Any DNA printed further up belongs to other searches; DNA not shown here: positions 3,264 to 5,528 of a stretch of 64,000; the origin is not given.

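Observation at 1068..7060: Defence/anti-defence cargo on a serine-integrase element: fused nuclease-MTase + S subunit + XRE + Cys-rich ArdA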

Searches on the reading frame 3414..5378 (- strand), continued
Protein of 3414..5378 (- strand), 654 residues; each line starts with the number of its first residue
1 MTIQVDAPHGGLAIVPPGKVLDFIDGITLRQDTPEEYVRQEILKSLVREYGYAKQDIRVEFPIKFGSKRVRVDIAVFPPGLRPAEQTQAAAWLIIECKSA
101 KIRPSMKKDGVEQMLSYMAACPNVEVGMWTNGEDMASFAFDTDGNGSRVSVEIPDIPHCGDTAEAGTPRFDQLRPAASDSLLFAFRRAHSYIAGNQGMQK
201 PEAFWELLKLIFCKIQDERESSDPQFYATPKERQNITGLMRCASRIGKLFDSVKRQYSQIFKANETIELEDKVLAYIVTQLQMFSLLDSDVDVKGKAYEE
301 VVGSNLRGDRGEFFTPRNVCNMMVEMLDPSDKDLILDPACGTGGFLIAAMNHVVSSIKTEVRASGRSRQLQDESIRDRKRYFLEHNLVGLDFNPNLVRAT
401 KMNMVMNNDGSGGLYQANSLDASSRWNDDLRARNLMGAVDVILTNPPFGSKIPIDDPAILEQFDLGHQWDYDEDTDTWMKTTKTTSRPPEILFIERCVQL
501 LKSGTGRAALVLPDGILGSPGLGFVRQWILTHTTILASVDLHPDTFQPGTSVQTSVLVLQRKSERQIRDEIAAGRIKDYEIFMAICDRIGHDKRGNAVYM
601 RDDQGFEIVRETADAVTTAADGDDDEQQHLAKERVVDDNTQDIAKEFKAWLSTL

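Call 41: search_protein_families(library=pfam, proteins=[L008:13388-15631:+, L037:3945-5714:+, L043:13934-17365:+, L043:7619-9292:+, L039:14076-19166:+, L030:15234-19472:+, L042:7943-9580:+, L042:9581-12925:+, L071:3479-4930:+], max_evalue=0.001)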
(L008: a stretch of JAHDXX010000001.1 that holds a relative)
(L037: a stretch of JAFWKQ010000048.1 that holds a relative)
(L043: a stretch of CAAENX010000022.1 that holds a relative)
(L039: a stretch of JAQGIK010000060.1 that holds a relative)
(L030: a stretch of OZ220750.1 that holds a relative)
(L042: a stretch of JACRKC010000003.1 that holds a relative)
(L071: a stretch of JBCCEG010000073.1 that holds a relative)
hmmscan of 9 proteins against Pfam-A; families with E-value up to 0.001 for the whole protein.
L008:13388-15631:+ (747 aa): 2 families
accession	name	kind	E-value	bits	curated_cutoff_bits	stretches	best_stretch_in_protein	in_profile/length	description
PF03235.19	GmrSD_N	-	1.1e-29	104.4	33.2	1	11-225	1-196/199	GmrSD restriction endonuclease, N-terminal domain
PF04326.19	SLFN_AlbA_2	-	8.4e-16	59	25.3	1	601-732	1-117/118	Schlafen, AlbA_2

L037:3945-5714:+ (589 aa): 1 family
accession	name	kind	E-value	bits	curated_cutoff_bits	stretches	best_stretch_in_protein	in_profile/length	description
PF03235.19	GmrSD_N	-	1e-31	111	33.2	1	14-239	2-197/199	GmrSD restriction endonuclease, N-terminal domain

L043:13934-17365:+ (1143 aa): 4 families
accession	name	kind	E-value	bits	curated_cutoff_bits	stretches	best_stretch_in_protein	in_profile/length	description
PF17802.7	SpaA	-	2.8e-76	252.2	23.1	5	641-742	1-86/91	Prealbumin-like fold domain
PF08341.16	TED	-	3.2e-08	34.4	22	1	68-176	2-101/102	Thioester domain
PF17210.9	SdrD_B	-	2.3e-07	31.5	29.7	0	244-321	35-111/112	SdrD B-like domain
PF11974.14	bMG3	-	0.00021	21.6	34.9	0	676-702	35-61/103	Bacterial alpha-2-macroglobulin MG3 domain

L043:7619-9292:+ (557 aa): 2 families
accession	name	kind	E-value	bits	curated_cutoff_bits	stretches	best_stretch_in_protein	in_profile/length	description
PF04326.19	SLFN_AlbA_2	-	3e-14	54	25.3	1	20-145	1-116/118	Schlafen, AlbA_2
PF13749.12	HATPase_c_4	-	3.4e-13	49.8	26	1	319-406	3-89/89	Putative ATP-dependent DNA helicase recG C-terminal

L039:14076-19166:+ (1696 aa): 9 families
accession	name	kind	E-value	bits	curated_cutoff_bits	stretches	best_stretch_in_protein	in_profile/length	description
PF11974.14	bMG3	-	2.2e-27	95.4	34.9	1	342-443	1-102/103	Bacterial alpha-2-macroglobulin MG3 domain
PF17972.7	bMG5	-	1.7e-23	83.8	26.5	1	564-684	2-121/127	Bacterial Alpha-2-macroglobulin MG5 domain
PF17962.7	bMG6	-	5.1e-23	81.8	23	1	712-805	18-112/112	Bacterial macroglobulin domain 6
PF01835.25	MG2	-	1.5e-22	80.2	32.8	1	462-557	1-96/96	MG2 domain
PF17973.7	bMG10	-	1.2e-21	77.7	26.2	1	1554-1680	1-130/131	Bacterial Alpha-2-macroglobulin MG10 domain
PF07703.20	A2M_BRD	-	1.6e-15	58.1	22.7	1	820-962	3-140/140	Alpha-2-macroglobulin bait region domain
PF00207.28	A2M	-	1.5e-07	31.6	21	1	1023-1109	2-90/92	Alpha-2-macroglobulin family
PF21142.3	A2M_bMG2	-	6e-07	29.9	25.5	1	208-312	1-101/119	Bacterial alpha-2 macroglobulin MG2 domain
PF07678.20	TED_complement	-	3.1e-05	23.7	22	1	1223-1325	19-124/312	A-macroglobulin TED domain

L030:15234-19472:+ (1412 aa): 0 families

L042:7943-9580:+ (545 aa): 0 families

L042:9581-12925:+ (1114 aa): 5 families
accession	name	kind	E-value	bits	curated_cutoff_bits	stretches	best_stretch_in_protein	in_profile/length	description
PF01011.28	PQQ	-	3.6e-145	485.4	26.7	2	455-877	1-456/595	Glucose/ethanol/alcohol dehydrogenase, beta-propeller domain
PF13360.13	PQQ_2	-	2.9e-19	70.1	27.6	2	995-1087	5-79/233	Outer membrane protein assembly factor BamB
PF13442.11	Cytochrome_CBB3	-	8.6e-10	39.2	27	1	879-948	3-68/68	Cytochrome C oxidase, cbb3-type, subunit III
PF13570.13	Beta-prop_ACSF4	-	7.4e-07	29.3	133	0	1035-1095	99-156/329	Beta-alanine-activating enzyme, beta-propeller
PF00034.26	Cytochrom_C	-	6.3e-05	24.6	21.3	1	881-917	3-40/90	Cytochrome c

L071:3479-4930:+ (483 aa): 3 families
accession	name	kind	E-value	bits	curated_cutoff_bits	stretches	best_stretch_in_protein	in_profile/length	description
PF00198.28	2-oxoacid_dh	-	1.7e-73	247.4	23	1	251-480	5-228/232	2-oxoacid dehydrogenases acyltransferase (catalytic domain)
PF00364.28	Biotin_lipoyl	-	1.9e-20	72.9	22.1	1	4-75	2-72/73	Biotin-requiring enzyme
PF02817.22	E3_binding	-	3.8e-12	46.6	23.7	1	169-206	2-36/36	e3 binding domain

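Call 42: predict_structure(alignment_id=A3)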
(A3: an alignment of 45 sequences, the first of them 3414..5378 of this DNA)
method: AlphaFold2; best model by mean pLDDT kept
length: 654 residues; sequences in the alignment: 45
mean_pLDDT: 84.3   pTM: 0.82
mean pLDDT of the five models: 84.3, 82.9, 80.3, 78.0, 75.9
residues with pLDDT >= 90: 273; 70-90: 298; 50-70: 57; < 50: 26
segments of 3 or more residues with pLDDT < 50: 1-9, 308-313, 548-551, 619-624
pLDDT, mean of each block of 10 residues (from residue 1): 37 78 88 90 91 93 91 94 92 93 87 92 92 88 76 86 76 84 88 84 88 90 91 90 96 87 92 93 85 71 53 68 95 92 81 90 85 89 91 81 77 83 89 95 77 72 92 90 86 93 97 71 89 94 62 80 95 88 89 76 83 60 56 82 95 88
secondary structure, 60 per line:
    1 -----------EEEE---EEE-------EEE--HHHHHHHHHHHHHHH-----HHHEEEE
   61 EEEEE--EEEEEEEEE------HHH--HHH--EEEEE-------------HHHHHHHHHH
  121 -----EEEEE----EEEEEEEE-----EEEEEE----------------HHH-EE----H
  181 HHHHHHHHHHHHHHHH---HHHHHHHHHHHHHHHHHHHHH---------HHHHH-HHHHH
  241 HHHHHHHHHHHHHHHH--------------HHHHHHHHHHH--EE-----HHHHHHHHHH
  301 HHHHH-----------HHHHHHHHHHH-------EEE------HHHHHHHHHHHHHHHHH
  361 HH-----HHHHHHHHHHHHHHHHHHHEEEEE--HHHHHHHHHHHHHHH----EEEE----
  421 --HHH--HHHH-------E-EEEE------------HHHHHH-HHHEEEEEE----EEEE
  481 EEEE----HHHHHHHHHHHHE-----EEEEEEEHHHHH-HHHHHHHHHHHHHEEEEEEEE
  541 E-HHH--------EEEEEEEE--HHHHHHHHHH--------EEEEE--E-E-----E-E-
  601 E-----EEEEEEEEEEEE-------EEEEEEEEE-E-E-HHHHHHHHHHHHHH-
elements in order: E12-15 E19-21 E29-31 H34-48 E57-65 E68-76 E93-97 H111-120 E126-130 E135-142 E148-153 H180-196 H200-220 H230-234 H236-256 H271-281 H291-305 H317-327 E335-337 H344-362 H368-386 E387-391 H394-408 E413-416 H428-431 E441-444 H457-462 E467-472 E477-484 H489-500 E507-513 H514-518 H520-532 E533-541 E554-561 H564-573 E582-586 E607-618 E626-634 H640-653

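Call 46: fold_search(model_id=the predicted structure, library=pdb)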
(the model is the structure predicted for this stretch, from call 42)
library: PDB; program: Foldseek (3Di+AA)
matches with E <= 10: 783; with E <= 0.001: 152
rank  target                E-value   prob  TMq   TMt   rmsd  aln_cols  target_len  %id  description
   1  8w2q_B                8.4e-25  1.00  0.49  0.36  15.4       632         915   21  BsaXI-DNA complex II (released 2024-10-30)
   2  8w0p_A                9.3e-25  1.00  0.49  0.37  13.0       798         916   19  BsaXI -- Type IIB R-M system (released 2024-10-30)
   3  8w2p_A                1.0e-23  1.00  0.50  0.37  18.6       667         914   21  BsaXI-DNA complex I (released 2024-10-30)
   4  2okc_A                5.9e-17  1.00  0.38  0.55   7.8       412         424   23  Crystal structure of Type I restriction enzyme StySJI M protein (NP_813429.1) from Bacteroides thetaiotaomicron VPI-54 (released 2007-01-30)
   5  2okc_B                1.2e-16  1.00  0.38  0.56   7.1       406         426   24  Crystal structure of Type I restriction enzyme StySJI M protein (NP_813429.1) from Bacteroides thetaiotaomicron VPI-54 (released 2007-01-30)
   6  3ufb                  1.1e-15  1.00  0.39  0.52  12.6       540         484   20  Crystal structure of a modification subunit of a putative type I restriction enzyme from Vibrio vulnificus YJ016 (released 2012-11-07)
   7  2y7c_B                2.1e-15  1.00  0.41  0.49   7.0       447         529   20  Atomic model of the Ocr-bound methylase complex from the Type I restriction-modification enzyme EcoKI (M2S1). Based on (released 2011-02-09)
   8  2ar0_B                1.1e-14  1.00  0.28  0.36  23.5       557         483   16  Crystal structure of Type I restriction enzyme EcoKI M protein (EC 2.1.1.72) (M.EcoKI) (released 2005-08-30)
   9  2ar0_A                1.5e-14  1.00  0.28  0.36  23.6       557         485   16  Crystal structure of Type I restriction enzyme EcoKI M protein (EC 2.1.1.72) (M.EcoKI) (released 2005-08-30)
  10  7vru_A                1.0e-13  1.00  0.37  0.46   8.7       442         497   19  Crystal structure of PacII_M1M2S-DNA-SAH complex (released 2022-11-30)
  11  7vs4_A                2.6e-13  1.00  0.37  0.47   8.5       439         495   20  Crystal structure of PacII_M1M2S-DNA(m6A)-SAH complex (released 2022-11-30)
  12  7vru_B                3.4e-13  1.00  0.39  0.50   6.5       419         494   17  Crystal structure of PacII_M1M2S-DNA-SAH complex (released 2022-11-30)
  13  7vs4_B                7.1e-13  1.00  0.39  0.50   7.5       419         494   18  Crystal structure of PacII_M1M2S-DNA(m6A)-SAH complex (released 2022-11-30)
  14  5ybb_A                1.6e-12  1.00  0.40  0.52   6.3       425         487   21  Structural basis underlying complex assembly andconformational transition of the type I R-M system (released 2017-11-29)
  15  7eew_A                4.6e-12  1.00  0.38  0.41   7.9       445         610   18  Crystal structure of the intact MTase from Vibrio vulnificus YJ016 in complex with the DNA-mimicking Ocr protein and t (released 2022-03-23)
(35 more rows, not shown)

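Call 60: find_encoding_contigs(protein=P0006, flank=8000, max_places=4)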
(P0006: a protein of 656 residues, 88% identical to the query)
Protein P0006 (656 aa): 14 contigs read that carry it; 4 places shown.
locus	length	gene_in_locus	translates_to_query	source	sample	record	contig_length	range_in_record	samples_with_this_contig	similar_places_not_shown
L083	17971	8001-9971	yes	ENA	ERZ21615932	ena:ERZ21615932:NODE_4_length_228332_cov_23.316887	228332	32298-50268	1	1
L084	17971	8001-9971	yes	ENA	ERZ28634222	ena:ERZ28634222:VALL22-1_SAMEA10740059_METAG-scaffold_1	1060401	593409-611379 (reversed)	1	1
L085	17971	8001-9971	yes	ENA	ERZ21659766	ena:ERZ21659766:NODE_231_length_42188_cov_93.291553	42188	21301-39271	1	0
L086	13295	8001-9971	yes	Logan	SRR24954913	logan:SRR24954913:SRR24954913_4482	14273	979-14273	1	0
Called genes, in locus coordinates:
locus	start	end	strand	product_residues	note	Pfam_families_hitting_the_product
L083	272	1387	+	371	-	PF02401:LYTB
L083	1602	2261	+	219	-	PF08713:DNA_alkylation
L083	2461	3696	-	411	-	PF02646:RmuC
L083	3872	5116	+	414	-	-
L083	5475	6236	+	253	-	PF00106:adh_short, PF08659:KR, PF01370:Epimerase (weak), PF13561:adh_short_C2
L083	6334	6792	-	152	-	PF07719:TPR_2 (faint)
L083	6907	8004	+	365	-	PF01926:MMR_HSR1, PF02421:FeoB_N (weak), PF06071:YchF-GTPase_C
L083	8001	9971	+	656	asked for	PF13588:HSDR_N_2, PF02384:N6_Mtase, PF01170:UPF0020, PF07669:Eco57I (faint)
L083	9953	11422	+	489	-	-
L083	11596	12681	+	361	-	-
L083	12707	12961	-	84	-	-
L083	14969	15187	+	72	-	PF13635:DUF4143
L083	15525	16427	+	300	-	PF07751:Abi_2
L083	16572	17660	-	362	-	PF13635:DUF4143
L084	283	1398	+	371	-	PF02401:LYTB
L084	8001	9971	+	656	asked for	PF13588:HSDR_N_2, PF02384:N6_Mtase, PF01170:UPF0020, PF07669:Eco57I (faint)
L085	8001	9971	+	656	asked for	PF13588:HSDR_N_2, PF02384:N6_Mtase, PF01170:UPF0020, PF07669:Eco57I (faint)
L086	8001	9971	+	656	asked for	PF13588:HSDR_N_2, PF02384:N6_Mtase, PF01170:UPF0020, PF07669:Eco57I (faint)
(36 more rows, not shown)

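Call 61: find_encoding_contigs(protein=P0013, flank=8000, max_places=3)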
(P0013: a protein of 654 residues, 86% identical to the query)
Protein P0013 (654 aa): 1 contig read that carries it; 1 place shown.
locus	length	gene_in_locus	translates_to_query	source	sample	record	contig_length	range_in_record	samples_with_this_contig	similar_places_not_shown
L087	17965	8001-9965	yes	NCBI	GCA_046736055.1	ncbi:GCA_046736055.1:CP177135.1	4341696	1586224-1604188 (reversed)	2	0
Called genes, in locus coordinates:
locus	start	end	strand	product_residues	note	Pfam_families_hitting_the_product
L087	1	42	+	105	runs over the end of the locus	-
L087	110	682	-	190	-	PF18755:RAMA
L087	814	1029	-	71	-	-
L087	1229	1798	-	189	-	PF07275:ArdA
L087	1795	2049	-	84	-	-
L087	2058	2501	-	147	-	-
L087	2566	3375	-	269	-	-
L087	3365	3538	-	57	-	-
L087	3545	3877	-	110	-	-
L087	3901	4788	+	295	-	-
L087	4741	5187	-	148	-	-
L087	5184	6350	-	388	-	-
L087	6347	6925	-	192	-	PF00239:Resolvase, PF13936:HTH_38 (faint)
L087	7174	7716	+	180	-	-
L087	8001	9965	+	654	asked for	PF13588:HSDR_N_2, PF02384:N6_Mtase, PF01170:UPF0020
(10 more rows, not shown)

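Call 66: search_dna_similar(query=window:3414-5378:-, collection=plasmids, mode=protein, rows=spread, max_rows=40, max_evalue=1e-30)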
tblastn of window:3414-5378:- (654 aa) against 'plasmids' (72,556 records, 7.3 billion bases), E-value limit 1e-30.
Records with a match: 34; places in all: 34; records where one place covers at least 80% of the query: 20.
Best place of each record, by identity: 80-90% 1; 60-80% 1; <60% 32.
By first word of the organism name: Spiroplasma 4; Acinetobacter 3; Trichormus 2; Acidithiobacillus 2; Thermus 2; Tessaracoccus 1; Paenarthrobacter 1; Skermanella 1; Piscinibacter 1; Hymenobacter 1; and 16 more.
By predicted mobility (MOB-suite, as given by PLSDB): non-mobilizable 22; mobilizable 9; conjugative 3.
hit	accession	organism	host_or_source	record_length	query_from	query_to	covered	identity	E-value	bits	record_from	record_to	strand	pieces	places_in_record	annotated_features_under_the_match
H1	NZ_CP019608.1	Tessaracoccus flavescens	mono isolate,marine sediment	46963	1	654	100%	88.8%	0e+0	1182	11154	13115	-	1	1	N-6 DNA methylase | hypothetical protein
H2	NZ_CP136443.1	Paenarthrobacter sp. AT5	atrazine-producing pesticide factory ...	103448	8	650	98%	66.5%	0e+0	860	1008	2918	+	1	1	N-6 DNA methylase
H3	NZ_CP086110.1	Skermanella mucosa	single cell,crude oil contaminated ...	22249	12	650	98%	48.0%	0e+0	588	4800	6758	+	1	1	N-6 DNA methylase | restriction endonuclease subunit S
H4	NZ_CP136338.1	Piscinibacter gummiphilus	single cell,soil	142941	18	649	97%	38.9%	3e-130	431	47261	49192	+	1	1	N-6 DNA methylase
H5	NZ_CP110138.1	Hymenobacter sp. YIM 151858-1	whole organism,soil sample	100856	31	610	89%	38.4%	1e-120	403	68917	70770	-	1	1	N-6 DNA methylase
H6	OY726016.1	Phocaeicola massiliensis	-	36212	30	651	91%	36.2%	2e-99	389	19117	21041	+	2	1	record has no annotation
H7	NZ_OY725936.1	Bacteroides finegoldii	-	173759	28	648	95%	34.8%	3e-107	364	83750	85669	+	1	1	N-6 DNA methylase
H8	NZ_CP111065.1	Chondrinema litorale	Seaweed,red alga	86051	28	647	95%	34.1%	2e-107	364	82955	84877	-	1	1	N-6 DNA methylase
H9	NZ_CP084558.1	Arthrobacter sp. FW306-05-C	isolate,terrestrial sediment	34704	273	651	58%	49.6%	8e-111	374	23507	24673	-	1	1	N-6 DNA methylase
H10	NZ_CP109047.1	Streptomyces sp. NBC_00637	-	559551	19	605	90%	30.8%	9e-74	266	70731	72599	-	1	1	N-6 DNA methylase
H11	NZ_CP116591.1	Aerococcus urinaeequi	Bos taurus,whole organism,fecal sample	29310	30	602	88%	30.1%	2e-70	256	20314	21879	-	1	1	N-6 DNA methylase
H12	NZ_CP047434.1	Spiroplasma citri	Neoaliturus tenellus,cell culture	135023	107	596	75%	34.7%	4e-76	273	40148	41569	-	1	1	N-6 DNA methylase | hypothetical protein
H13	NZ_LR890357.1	Klebsiella pneumoniae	Homo sapiens,urine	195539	31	609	89%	29.4%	4e-56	214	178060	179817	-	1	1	N-6 DNA methylase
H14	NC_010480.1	Picosynechococcus sp. PCC 7002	-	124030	31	601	87%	29.3%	1e-54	209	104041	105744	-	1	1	N-6 DNA methylase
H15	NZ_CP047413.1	Ligilactobacillus salivarius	Equus caballus,Isolated and purified ...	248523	20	611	91%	27.9%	2e-57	218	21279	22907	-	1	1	N-6 DNA methylase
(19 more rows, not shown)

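Call 67: get_annotated_region(hit=H1, flank=9000)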
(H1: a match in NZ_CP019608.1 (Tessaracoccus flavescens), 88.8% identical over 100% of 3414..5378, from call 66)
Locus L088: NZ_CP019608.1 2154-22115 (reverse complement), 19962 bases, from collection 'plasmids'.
description: Tessaracoccus flavescens strain SST-39T plasmid unnamed, complete sequence
organism: Tessaracoccus flavescens (NCBI taxid 399497)
taxonomy: Bacteria; Actinomycetota; Actinomycetes; Propionibacteriales; Propionibacteriaceae; Tessaracoccus; Tessaracoccus flavescens
host: -; source: mono isolate,marine sediment; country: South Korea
typing (MOB-suite, as given by PLSDB): mobilizable; relaxase MOBF
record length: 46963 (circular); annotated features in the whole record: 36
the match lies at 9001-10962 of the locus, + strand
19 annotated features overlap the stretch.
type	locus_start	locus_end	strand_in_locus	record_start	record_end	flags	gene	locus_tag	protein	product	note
CDS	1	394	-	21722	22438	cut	-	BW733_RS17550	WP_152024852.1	hypothetical protein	-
CDS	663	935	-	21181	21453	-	-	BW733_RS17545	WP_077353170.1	hypothetical protein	-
CDS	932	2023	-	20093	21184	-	-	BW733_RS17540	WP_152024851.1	hypothetical protein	-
CDS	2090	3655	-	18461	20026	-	-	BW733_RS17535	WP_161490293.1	peptidoglycan DD-metalloendopeptidase family protein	-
CDS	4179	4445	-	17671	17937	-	-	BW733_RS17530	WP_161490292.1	winged helix-turn-helix domain-containing protein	-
CDS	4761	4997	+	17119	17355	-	-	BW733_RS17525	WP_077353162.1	hypothetical protein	-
CDS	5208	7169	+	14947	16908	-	-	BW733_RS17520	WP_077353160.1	hypothetical protein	-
CDS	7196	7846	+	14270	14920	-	-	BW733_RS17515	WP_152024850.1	hypothetical protein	-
CDS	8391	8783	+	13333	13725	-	-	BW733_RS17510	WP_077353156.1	hypothetical protein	-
CDS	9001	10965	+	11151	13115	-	-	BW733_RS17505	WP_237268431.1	N-6 DNA methylase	GO:0006306 - DNA methylation [Evidence IEA]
CDS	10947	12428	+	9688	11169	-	-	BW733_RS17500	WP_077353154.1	hypothetical protein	-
CDS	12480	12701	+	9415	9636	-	-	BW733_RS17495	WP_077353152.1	helix-turn-helix transcriptional regulator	-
CDS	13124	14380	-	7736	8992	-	-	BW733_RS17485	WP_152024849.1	DDE-type integrase/transposase/recombinase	-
CDS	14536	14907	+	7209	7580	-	-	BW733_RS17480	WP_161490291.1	antirestriction protein ArdA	-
CDS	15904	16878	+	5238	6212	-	-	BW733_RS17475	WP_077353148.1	IS481 family transposase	-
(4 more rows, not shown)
